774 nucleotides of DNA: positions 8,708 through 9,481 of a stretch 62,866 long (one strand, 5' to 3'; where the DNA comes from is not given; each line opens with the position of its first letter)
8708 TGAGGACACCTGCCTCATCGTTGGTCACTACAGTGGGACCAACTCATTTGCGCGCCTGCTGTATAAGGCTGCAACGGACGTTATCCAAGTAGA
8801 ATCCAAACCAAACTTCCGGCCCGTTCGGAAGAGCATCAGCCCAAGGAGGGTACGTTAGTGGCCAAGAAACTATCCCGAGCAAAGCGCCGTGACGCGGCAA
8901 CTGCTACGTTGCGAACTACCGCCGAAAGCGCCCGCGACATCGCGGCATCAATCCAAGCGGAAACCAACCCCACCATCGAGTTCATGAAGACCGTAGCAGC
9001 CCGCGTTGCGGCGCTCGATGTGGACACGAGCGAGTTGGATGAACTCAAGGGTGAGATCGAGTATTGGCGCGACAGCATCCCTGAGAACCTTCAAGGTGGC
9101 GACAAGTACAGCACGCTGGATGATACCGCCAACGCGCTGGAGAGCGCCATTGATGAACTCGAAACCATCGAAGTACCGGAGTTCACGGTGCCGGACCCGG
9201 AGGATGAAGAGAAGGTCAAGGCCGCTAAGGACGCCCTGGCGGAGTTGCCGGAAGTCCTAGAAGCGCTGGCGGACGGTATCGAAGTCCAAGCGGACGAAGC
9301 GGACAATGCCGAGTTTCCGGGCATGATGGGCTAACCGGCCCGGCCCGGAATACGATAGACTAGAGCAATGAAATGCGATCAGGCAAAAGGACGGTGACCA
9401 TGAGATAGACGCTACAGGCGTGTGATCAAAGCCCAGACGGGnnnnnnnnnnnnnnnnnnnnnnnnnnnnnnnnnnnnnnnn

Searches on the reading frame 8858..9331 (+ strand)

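Call 77: search_protein_families(library=phrogs, max_evalue=0.001, proteins=[window:8858-9331:+])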
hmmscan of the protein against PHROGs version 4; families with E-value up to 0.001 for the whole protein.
window:8858-9331:+ (158 aa): 1 family
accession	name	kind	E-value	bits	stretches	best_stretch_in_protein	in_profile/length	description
phrog_4068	-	unknown function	8.5e-07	30.7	1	44-104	17-74/89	-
